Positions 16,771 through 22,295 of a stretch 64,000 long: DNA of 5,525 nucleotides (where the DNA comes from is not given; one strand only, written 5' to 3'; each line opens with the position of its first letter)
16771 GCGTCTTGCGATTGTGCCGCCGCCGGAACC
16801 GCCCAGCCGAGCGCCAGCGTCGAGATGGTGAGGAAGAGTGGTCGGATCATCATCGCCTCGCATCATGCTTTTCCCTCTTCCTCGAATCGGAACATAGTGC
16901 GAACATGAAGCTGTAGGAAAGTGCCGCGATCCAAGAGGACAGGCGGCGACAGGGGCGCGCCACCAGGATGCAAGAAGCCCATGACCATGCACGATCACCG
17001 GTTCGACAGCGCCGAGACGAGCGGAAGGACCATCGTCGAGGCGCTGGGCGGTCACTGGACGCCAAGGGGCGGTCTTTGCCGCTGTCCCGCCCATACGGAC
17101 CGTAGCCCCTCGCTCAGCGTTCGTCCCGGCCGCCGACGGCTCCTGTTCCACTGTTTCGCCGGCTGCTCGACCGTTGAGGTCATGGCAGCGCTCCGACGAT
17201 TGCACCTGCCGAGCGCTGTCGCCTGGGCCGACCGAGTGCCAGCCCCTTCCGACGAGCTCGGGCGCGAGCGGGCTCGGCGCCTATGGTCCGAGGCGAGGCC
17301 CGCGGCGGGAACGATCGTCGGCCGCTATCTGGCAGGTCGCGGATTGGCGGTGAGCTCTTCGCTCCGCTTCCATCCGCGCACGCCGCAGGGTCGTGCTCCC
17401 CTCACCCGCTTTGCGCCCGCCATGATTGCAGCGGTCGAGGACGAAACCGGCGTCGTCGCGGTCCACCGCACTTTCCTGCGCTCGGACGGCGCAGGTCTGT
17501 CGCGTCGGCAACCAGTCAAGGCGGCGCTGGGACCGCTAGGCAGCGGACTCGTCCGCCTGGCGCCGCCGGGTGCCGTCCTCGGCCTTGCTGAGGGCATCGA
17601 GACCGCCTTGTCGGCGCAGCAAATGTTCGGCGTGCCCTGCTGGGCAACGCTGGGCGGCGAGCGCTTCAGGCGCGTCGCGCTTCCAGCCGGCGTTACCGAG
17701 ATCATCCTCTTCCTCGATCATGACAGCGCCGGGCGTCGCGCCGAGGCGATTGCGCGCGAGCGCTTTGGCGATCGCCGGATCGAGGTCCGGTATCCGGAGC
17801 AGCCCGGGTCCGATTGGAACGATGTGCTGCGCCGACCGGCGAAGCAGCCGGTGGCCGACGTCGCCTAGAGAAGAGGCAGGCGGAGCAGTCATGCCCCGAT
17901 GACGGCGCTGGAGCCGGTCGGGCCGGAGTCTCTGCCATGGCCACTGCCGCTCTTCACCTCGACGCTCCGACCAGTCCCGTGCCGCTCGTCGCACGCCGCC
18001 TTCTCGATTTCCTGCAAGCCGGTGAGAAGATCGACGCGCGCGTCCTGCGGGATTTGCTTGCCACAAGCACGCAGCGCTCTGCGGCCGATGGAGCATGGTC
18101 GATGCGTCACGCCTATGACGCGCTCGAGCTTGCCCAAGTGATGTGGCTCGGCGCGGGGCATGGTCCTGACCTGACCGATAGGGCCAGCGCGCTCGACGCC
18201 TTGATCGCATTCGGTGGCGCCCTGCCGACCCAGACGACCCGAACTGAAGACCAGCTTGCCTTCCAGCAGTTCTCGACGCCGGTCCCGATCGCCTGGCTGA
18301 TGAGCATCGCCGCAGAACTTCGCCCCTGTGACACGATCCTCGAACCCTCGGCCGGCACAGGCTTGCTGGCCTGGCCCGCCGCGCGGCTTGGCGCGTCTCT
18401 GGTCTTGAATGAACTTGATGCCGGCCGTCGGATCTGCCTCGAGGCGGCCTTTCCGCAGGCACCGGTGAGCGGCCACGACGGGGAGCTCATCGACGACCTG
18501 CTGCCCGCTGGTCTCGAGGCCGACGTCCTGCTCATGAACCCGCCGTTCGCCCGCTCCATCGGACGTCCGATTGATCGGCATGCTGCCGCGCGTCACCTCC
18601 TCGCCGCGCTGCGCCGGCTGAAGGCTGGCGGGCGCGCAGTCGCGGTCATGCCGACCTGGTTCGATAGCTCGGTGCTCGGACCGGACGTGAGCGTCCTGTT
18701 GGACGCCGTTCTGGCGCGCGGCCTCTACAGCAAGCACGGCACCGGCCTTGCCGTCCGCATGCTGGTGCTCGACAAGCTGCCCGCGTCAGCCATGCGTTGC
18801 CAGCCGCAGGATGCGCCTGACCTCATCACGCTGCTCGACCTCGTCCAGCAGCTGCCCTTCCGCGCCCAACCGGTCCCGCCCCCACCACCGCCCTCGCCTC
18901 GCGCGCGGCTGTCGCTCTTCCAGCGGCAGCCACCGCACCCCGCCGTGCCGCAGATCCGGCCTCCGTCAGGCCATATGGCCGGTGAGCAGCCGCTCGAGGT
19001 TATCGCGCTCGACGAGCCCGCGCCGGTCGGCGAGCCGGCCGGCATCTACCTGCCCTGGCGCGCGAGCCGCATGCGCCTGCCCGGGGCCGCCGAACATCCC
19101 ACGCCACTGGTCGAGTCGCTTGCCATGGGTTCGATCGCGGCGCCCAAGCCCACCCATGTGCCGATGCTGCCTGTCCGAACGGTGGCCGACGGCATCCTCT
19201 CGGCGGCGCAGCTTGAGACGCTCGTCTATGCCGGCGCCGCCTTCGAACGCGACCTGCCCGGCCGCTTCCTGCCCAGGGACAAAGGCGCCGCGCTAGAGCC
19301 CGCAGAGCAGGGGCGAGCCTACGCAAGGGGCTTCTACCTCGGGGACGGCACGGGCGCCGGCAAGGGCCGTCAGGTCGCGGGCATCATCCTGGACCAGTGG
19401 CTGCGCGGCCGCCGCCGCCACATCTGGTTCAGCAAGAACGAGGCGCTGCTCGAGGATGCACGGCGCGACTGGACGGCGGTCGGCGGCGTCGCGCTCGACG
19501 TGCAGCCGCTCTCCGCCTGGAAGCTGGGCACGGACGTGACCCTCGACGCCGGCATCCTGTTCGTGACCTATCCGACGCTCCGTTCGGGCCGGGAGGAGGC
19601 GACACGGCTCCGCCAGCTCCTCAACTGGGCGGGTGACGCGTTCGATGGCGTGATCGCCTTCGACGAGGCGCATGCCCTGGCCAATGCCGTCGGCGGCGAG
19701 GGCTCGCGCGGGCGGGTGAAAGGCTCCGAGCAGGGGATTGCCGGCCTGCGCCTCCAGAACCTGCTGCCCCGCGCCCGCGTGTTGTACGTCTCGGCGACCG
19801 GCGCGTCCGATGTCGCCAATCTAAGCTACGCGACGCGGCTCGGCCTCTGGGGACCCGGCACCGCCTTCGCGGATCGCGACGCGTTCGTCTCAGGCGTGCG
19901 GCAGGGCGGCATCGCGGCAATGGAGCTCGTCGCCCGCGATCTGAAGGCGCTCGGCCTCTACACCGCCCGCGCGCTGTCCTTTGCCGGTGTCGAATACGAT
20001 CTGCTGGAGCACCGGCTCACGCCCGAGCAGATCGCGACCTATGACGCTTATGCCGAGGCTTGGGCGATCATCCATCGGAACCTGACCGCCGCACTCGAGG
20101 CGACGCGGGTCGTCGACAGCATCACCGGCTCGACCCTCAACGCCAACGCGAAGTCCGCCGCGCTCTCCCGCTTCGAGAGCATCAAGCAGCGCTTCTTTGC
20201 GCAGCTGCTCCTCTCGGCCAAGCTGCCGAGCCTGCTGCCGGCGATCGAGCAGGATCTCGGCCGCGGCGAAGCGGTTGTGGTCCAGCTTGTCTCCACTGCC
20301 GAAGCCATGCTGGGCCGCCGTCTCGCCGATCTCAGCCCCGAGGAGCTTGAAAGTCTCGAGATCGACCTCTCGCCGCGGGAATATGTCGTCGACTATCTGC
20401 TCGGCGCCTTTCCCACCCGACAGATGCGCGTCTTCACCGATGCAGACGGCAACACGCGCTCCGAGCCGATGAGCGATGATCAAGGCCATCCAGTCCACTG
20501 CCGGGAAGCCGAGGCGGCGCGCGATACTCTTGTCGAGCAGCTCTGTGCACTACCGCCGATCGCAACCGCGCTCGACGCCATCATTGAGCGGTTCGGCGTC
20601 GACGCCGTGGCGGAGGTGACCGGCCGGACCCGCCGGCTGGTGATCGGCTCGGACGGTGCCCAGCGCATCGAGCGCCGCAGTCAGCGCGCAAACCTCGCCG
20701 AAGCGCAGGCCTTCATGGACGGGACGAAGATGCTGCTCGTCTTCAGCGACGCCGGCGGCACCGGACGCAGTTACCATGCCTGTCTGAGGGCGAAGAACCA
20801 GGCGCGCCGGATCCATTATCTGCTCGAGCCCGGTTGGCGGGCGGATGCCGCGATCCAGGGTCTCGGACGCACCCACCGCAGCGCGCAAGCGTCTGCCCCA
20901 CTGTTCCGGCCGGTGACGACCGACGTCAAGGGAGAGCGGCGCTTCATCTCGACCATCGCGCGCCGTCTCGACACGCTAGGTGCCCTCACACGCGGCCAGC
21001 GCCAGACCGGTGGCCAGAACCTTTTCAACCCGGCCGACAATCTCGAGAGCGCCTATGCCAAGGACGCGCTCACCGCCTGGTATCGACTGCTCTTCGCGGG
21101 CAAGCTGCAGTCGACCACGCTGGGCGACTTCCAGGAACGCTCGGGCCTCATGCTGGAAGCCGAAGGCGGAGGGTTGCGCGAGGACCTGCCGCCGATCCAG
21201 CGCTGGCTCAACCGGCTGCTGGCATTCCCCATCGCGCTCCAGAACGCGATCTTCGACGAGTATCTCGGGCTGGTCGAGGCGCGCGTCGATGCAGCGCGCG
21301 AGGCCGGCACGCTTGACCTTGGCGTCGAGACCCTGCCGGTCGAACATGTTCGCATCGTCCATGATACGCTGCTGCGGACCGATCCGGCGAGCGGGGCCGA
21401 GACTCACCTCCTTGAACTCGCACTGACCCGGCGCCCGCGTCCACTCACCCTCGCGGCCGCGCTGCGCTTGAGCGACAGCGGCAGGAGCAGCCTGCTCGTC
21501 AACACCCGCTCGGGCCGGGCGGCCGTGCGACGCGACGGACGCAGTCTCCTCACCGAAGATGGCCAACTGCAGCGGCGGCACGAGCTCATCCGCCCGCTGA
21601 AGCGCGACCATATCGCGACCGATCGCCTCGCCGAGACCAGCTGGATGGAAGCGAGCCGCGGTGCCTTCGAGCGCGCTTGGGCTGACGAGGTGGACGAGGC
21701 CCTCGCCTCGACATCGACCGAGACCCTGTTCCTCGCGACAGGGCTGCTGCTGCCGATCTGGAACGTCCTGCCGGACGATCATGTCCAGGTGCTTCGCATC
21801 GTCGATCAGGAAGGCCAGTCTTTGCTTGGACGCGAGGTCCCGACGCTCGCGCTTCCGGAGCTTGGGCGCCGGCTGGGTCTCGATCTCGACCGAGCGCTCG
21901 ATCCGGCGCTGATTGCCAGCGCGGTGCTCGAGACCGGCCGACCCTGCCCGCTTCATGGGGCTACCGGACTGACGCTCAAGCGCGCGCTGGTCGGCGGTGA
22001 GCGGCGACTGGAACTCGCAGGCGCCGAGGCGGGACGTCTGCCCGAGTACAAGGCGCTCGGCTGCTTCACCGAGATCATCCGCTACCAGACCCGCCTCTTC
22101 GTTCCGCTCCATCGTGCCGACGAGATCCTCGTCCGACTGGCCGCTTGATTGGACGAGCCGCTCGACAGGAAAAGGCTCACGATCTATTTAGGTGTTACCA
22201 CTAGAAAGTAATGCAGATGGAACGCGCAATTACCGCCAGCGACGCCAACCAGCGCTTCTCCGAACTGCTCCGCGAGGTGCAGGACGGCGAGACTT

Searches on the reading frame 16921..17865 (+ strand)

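Call 18: search_protein_families(library=pfam, proteins=[window:16921-17865:+], max_evalue=0.001)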
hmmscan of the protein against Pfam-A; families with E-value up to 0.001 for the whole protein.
window:16921-17865:+ (315 aa): 4 families
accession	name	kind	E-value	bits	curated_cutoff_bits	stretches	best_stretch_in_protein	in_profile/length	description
PF23639.1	DUF7146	-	1.1e-28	100.1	27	1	115-213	4-105/105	Domain of unknown function (DUF7146)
PF13362.12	Toprim_3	-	2.3e-18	66.9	27.2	1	220-305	2-91/95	Toprim domain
PF13155.12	Toprim_2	-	9.4e-06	26.3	22.1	1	224-303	4-88/88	Toprim-like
PF01807.25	Zn_ribbon_DnaG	-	0.00033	20.8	24.9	1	53-83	34-61/98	CHC2 zinc finger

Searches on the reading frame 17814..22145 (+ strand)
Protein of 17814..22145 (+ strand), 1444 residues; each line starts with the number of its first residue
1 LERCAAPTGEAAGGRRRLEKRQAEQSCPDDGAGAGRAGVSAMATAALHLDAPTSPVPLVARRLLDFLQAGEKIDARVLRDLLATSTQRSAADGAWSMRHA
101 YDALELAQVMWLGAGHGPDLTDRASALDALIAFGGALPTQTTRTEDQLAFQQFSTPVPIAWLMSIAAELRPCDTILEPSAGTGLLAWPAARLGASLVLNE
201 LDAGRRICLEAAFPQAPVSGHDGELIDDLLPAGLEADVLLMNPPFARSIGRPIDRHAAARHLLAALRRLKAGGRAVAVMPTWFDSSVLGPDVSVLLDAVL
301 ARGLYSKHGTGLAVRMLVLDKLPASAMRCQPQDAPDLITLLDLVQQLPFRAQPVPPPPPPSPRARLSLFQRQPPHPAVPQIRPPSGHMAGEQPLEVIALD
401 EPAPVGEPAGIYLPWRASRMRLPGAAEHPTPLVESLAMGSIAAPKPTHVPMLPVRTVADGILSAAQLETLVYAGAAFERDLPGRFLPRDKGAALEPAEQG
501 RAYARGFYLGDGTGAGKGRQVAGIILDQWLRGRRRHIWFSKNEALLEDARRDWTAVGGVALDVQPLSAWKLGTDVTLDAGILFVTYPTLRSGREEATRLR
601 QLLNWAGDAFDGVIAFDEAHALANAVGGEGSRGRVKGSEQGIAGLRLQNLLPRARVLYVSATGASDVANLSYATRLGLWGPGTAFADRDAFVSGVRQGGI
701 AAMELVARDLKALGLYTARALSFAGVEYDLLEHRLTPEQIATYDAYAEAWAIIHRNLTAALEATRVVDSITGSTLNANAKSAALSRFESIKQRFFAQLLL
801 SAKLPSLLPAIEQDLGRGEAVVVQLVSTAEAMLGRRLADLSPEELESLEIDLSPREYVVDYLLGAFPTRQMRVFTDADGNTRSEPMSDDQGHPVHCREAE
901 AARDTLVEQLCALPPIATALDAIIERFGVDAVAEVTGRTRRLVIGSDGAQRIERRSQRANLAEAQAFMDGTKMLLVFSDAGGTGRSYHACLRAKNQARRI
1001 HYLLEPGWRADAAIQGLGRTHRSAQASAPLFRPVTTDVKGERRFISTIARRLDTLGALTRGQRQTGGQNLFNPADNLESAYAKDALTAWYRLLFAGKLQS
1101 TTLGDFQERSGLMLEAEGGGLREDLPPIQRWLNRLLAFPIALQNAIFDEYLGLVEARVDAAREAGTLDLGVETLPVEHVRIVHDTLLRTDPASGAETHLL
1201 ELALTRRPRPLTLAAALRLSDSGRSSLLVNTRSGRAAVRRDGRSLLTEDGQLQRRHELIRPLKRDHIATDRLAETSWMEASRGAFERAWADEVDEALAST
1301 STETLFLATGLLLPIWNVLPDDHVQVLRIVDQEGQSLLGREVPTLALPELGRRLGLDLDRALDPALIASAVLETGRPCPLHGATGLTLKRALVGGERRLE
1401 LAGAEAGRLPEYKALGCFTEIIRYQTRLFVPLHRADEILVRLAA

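Call 18: search_protein_families(library=pfam, proteins=[window:17814-22145:+], max_evalue=0.001)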
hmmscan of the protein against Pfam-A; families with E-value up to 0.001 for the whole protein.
window:17814-22145:+ (1444 aa): 2 families
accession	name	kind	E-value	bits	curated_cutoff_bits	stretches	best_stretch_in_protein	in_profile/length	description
PF13872.12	AAA_34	-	2.6e-115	385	27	1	427-745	1-306/306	P-loop containing NTP hydrolase pore-1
PF13871.12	Helicase_C_4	-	8e-96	321.4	30.5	1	919-1173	2-271/271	C-terminal domain on Strawberry notch homologue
